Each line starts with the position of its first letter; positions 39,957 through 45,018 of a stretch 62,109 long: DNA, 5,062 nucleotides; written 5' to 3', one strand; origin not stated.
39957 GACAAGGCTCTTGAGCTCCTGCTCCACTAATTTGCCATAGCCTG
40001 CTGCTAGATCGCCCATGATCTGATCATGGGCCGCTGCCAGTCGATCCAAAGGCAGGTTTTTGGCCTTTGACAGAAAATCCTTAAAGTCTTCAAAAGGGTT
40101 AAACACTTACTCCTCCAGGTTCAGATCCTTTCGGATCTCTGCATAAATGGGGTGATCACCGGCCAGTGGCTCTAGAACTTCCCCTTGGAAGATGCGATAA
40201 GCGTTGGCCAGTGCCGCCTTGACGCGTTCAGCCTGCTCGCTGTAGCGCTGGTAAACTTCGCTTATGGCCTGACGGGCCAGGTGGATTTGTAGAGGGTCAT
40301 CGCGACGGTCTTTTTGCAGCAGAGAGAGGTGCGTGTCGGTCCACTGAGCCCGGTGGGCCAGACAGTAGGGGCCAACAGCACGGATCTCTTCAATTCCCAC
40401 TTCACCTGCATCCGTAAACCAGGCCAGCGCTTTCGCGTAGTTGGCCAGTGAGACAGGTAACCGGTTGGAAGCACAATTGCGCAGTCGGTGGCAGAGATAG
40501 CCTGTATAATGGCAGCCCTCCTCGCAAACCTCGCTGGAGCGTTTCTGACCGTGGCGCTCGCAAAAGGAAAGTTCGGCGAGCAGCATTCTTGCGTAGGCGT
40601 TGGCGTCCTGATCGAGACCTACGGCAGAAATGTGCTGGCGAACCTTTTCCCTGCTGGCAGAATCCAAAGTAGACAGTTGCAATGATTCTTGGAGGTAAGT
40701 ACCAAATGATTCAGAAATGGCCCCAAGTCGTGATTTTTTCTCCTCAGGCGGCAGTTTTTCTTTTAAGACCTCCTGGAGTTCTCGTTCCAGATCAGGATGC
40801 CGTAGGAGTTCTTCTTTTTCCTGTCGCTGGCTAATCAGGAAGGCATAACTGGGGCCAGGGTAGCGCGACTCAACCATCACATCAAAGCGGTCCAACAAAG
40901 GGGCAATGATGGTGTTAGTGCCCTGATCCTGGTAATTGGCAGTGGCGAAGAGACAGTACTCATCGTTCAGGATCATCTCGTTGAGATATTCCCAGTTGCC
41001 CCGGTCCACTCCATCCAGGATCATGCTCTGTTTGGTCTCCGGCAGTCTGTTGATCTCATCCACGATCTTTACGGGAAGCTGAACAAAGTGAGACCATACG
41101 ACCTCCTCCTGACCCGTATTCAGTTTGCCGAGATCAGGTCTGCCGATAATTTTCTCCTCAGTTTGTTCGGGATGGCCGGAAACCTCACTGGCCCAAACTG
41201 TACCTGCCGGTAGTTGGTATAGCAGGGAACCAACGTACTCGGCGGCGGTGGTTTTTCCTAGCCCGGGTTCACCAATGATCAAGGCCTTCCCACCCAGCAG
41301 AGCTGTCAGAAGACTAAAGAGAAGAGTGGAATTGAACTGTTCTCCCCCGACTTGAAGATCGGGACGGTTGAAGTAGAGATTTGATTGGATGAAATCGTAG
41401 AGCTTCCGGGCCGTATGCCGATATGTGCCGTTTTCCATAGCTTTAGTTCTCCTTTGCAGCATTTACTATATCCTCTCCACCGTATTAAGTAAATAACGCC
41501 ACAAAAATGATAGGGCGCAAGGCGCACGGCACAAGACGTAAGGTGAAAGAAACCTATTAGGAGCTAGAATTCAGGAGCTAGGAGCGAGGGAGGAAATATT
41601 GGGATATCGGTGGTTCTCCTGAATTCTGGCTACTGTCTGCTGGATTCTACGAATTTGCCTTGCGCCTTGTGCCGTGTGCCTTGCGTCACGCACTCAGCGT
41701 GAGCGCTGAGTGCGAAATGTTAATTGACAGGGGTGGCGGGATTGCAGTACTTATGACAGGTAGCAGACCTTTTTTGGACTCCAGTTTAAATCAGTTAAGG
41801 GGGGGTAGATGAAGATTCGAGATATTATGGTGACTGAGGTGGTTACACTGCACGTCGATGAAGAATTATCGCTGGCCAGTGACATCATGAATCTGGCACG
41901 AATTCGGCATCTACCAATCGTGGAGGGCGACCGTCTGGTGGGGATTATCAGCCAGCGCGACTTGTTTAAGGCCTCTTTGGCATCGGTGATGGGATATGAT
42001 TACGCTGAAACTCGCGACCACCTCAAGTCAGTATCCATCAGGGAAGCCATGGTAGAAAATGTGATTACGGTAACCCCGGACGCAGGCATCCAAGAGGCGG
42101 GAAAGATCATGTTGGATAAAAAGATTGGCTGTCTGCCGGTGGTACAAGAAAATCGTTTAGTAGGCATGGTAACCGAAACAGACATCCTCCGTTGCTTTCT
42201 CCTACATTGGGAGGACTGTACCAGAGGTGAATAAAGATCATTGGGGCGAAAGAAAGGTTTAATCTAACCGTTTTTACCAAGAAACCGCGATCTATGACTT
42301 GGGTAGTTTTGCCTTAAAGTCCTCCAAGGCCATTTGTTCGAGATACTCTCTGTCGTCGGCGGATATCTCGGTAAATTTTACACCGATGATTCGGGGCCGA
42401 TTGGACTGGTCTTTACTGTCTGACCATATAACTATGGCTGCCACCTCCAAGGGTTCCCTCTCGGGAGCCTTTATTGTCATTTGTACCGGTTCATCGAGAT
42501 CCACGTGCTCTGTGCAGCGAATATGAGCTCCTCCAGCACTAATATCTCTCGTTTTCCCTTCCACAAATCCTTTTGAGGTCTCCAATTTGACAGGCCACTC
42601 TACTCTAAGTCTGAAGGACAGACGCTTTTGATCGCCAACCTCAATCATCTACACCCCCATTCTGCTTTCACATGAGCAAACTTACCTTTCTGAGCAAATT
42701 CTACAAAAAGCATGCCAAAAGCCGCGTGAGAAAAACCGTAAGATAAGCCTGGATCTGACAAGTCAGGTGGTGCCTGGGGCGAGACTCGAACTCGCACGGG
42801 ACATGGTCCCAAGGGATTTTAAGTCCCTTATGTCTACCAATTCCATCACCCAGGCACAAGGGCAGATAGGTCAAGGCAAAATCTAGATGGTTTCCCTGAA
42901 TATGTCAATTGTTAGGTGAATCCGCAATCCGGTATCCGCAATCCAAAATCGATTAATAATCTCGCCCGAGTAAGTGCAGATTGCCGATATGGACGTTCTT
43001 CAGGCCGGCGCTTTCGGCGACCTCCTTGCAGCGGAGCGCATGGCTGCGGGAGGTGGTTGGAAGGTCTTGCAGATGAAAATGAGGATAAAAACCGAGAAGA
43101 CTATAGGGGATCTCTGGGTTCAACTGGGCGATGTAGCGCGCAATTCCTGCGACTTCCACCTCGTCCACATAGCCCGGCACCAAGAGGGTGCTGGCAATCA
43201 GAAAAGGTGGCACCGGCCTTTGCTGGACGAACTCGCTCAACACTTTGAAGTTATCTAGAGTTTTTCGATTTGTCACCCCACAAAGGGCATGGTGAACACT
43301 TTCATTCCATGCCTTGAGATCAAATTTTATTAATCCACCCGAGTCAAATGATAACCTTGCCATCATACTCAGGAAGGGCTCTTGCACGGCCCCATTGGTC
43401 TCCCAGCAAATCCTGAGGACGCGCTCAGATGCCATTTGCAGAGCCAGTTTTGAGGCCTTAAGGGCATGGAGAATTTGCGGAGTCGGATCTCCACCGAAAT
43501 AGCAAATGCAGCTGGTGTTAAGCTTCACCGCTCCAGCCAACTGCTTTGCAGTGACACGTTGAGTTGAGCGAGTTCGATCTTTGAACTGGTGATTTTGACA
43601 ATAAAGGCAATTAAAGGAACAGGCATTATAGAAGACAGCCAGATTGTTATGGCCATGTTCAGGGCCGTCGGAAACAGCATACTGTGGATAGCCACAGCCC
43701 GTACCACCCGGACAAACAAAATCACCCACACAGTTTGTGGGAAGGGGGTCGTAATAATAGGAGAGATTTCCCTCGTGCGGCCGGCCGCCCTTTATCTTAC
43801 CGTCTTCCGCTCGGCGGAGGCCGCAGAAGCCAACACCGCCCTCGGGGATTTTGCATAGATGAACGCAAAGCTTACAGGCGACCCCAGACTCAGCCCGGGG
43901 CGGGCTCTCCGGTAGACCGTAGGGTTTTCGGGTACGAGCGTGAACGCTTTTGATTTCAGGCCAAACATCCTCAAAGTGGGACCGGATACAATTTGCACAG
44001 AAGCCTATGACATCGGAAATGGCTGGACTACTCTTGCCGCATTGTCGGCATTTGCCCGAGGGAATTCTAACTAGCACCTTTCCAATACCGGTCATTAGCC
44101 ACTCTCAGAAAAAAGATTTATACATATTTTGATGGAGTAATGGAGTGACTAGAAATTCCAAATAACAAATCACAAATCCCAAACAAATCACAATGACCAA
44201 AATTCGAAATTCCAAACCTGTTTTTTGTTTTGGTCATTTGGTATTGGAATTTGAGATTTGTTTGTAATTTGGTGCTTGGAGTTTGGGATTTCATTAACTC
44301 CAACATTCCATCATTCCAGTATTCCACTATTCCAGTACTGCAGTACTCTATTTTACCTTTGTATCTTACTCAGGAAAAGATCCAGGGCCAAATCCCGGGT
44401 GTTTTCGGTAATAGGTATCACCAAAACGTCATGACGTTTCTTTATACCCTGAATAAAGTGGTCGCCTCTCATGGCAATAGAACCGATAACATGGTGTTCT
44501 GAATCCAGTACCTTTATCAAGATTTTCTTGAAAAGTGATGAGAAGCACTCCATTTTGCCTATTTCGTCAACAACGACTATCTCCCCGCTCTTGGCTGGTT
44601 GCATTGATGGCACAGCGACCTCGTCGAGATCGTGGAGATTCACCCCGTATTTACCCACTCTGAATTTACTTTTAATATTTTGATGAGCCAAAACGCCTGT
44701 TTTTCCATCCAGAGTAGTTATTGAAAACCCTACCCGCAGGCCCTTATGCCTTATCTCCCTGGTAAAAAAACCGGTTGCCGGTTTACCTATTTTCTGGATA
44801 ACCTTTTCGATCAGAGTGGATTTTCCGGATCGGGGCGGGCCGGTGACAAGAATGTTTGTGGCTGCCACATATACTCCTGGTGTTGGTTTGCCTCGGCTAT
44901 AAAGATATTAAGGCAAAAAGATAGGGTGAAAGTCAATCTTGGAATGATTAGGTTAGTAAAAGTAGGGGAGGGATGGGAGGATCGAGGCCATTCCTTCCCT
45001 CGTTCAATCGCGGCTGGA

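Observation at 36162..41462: MoxR AAA+ / GXGXG beta-helix / VWA operon with phosphoesterase and GNAT: an unassigned three-component ATPase system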

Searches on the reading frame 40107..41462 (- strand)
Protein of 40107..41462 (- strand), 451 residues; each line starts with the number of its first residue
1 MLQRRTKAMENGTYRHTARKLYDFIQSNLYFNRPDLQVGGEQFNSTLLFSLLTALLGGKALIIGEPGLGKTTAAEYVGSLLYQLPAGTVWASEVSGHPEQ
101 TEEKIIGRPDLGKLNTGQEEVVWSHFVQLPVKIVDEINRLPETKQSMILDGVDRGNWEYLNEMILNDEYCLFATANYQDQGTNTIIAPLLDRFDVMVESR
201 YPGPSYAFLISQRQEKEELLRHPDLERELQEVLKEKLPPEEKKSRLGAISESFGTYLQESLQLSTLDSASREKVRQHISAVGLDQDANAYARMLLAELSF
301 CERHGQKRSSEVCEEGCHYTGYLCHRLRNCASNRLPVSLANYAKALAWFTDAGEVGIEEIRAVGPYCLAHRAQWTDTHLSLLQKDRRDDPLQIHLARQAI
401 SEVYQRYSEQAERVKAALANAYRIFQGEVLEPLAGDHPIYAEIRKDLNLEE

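Call 3: search_protein_families(library=pfam, proteins=[window:40107-41462:-], max_evalue=0.1)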
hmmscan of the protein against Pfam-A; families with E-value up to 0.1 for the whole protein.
window:40107-41462:- (451 aa): 7 families
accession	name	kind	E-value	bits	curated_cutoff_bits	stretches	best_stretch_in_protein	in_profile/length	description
PF07728.20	AAA_5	-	8.9e-06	26.2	22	1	61-193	3-139/139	AAA domain (dynein-related subfamily)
PF17863.7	AAA_lid_2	-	1.7e-05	24.9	22.7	1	336-373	18-55/74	AAA lid domain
PF00004.35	AAA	-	0.00031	21.6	21.2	1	61-199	2-129/131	ATPase family associated with various cellular activities (AAA)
PF07726.17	AAA_3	-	0.00078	19.8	27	1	61-193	3-129/131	ATPase family associated with various cellular activities (AAA)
PF13401.12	AAA_22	-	0.015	16.1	27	1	60-89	8-37/130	AAA domain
PF01078.27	Mg_chelatase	-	0.041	13.7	20.3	0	56-84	20-49/207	Magnesium chelatase, subunit ChlI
PF20720.3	nSTAND3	-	0.092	12.9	27.2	0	60-77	20-37/155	Novel STAND NTPase 3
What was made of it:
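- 40107..41462 (-): AAA+ ATPase of the MoxR/ChlI-like type, 451-aa ORF. The likely start is Met9 at 41438, giving 443 aa. Pfam AAA_5 at 26.2 bits and AAA_lid_2 at 24.9 bits, both above the gathering score; AAA_3 (MoxR) at 19.8 bits, below its cut-off of 27 (call 3).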

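Call 4: search_protein_families(library=ncbifam, proteins=[window:40107-41462:-], max_evalue=0.1)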
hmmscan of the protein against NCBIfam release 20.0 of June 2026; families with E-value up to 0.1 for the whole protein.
window:40107-41462:- (451 aa): 2 families
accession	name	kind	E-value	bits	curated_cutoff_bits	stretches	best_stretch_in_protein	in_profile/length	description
TIGR02442.1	Cob-chelat-sub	hypoth_equivalog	6.5e-05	21.6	779.45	0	38-133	7-96/641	putative cobaltochelatase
TIGR02030.1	BchI-ChlI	equivalog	0.00016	21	466.95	0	323-372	266-314/337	magnesium chelatase ATPase subunit I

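Call 5: search_protein_families(library=padloc, proteins=[window:40107-41462:-], max_evalue=0.1)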
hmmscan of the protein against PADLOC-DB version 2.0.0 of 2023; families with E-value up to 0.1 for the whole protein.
window:40107-41462:- (451 aa): 0 families

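Call 6: search_solved_structures(query=window:40107-41462:-, max_evalue=1)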
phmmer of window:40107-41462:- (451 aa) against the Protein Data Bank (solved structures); distinct sequences matched with E-value up to 1: 5.
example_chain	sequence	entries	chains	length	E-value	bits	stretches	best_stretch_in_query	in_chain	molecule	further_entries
6l8d_A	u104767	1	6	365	0.0051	19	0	38-105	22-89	Magnesium-chelatase subunit ChlI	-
8osf_A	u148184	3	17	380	0.0095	18.1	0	38-86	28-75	Magnesium-chelatase subunit ChlI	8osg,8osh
2r44_A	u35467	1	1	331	0.052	15.6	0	48-202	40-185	Uncharacterized protein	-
4ow4_A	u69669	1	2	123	0.83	11.7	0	384-413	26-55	Beta-terfoil designed by folding nucleus symmetric expansion (""Phifoil"")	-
8vhh_A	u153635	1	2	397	0.97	11.5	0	16-83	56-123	Tryptophan synthase beta chain 1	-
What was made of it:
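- Closest known: Class I chelatases. Same: ChlI is the nearest solved ATPase by sequence (E 0.005, call 6).
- The best sequence hits of the ATPase outside its own family are ChlI and Cob-chelatase, though weak (calls 4, 6).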

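Call 18: find_homologous_proteins(query=window:40107-41462:-, max_evalue=0.001)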
Query window:40107-41462:- (451 aa): 900 proteins with E <= 0.001 among 8000 candidates; the best 120 are listed.
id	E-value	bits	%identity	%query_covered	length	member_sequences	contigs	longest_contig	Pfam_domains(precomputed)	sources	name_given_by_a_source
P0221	1.5e-289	978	97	98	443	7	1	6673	PF17863.8,PF07728.21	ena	-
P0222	2.7e-265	898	88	98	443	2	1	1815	PF17863.8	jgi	jgi:MoxR-like ATPase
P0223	7.0e-265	897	87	98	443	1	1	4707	PF07728.21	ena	-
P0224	2.3e-264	895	87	98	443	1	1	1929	PF07728.21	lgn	-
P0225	2.9e-263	891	87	98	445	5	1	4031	PF07728.21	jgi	jgi:MoxR-like ATPase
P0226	2.6e-262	888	87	98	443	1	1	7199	PF17863.8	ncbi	-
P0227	1.2e-260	883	86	98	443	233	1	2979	-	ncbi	-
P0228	1.5e-260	882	85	98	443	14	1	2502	PF07728.21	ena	-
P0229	2.5e-260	882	87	98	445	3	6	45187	PF17863.8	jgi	jgi:MoxR-like ATPase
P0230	3.2e-260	881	85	98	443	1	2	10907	-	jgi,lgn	jgi:MoxR-like ATPase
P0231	9.3e-260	880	86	98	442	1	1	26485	PF07728.21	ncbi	-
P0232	4.5e-259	878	85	98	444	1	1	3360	PF17863.8,PF07728.21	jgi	jgi:MoxR-like ATPase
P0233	1.5e-258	876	86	98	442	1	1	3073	PF17863.8,PF07728.21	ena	-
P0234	1.9e-258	876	85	98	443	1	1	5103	PF07728.21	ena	-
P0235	2.6e-258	875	85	98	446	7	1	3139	PF17863.8,PF07728.21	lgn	-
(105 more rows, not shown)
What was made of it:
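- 40107..41462 (-): More than 900 homologs, mostly 443-444 aa (call 18).
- Checked: Relatives of the ATPase are 443 aa, so Met9 (41438) is the likelier start (call 18).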

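Call 60: search_solved_structures(query=A4, max_evalue=0.01)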
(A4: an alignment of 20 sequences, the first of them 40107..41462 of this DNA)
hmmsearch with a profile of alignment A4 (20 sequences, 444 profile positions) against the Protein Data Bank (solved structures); distinct sequences matched with E-value up to 0.01: 1.
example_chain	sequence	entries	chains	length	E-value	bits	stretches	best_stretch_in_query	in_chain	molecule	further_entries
2r44_A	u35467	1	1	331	0.0021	20.3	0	220-366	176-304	Uncharacterized protein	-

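Call 78: search_protein_families(library=phrogs, proteins=[window:40107-41462:-], max_evalue=0.01)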
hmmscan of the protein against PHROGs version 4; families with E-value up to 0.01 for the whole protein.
window:40107-41462:- (451 aa): 4 families
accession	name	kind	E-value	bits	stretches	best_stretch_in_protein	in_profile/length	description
phrog_168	-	DNA, RNA and nucleotide metabolism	3.6e-06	27.9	1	60-236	45-196/314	clamp loader of DNA polymerase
phrog_16448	-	other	0.00028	20.3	1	57-204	449-596/680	ATPase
phrog_26492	-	other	0.0014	18.2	1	51-195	43-186/618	ATPase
phrog_296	-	integration and excision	0.0062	16.2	0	53-76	314-337/626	DNA transposition protein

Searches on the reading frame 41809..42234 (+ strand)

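Call 47: search_protein_families(library=pfam, proteins=[window:41809-42234:+], max_evalue=0.001)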
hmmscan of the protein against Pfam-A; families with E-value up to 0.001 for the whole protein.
window:41809-42234:+ (141 aa): 1 family
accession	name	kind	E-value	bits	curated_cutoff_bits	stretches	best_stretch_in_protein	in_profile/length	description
PF00571.33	CBS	-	5.1e-30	104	24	2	77-130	1-55/57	CBS domain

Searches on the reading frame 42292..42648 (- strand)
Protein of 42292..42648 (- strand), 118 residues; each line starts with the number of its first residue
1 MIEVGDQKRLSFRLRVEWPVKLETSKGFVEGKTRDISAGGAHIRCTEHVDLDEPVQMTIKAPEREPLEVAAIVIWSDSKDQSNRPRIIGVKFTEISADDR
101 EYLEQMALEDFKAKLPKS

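Call 47: search_protein_families(library=pfam, proteins=[window:42292-42648:-], max_evalue=0.001)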
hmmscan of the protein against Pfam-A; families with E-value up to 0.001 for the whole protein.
window:42292-42648:- (118 aa): 1 family
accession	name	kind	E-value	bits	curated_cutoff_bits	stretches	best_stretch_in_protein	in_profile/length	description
PF07238.19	PilZ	-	1.7e-18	67.2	22.5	1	7-106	1-99/102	PilZ domain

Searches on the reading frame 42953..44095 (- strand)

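Call 47: search_protein_families(library=pfam, proteins=[window:42953-44095:-], max_evalue=0.001)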
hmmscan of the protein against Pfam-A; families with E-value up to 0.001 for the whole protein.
window:42953-44095:- (380 aa): 1 family
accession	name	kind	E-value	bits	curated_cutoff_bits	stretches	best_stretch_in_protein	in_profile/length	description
PF04055.27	Radical_SAM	-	3.9e-11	43.8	29.5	1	154-289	2-139/166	Radical SAM superfamily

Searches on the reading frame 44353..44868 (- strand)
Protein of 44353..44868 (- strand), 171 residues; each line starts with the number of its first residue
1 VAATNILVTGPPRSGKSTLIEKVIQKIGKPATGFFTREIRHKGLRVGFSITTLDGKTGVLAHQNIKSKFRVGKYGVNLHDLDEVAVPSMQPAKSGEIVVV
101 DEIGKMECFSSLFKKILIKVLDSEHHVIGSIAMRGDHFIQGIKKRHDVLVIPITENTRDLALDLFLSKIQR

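Call 47: search_protein_families(library=pfam, proteins=[window:44353-44868:-], max_evalue=0.001)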
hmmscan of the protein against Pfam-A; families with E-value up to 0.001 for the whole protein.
window:44353-44868:- (171 aa): 2 families
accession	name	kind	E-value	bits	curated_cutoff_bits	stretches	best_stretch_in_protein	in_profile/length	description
PF03266.21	NTPase_1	-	3e-43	148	23.9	1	5-161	1-163/168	NTPase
PF13173.12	AAA_14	-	0.00013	22.4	27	0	6-28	5-27/129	AAA domain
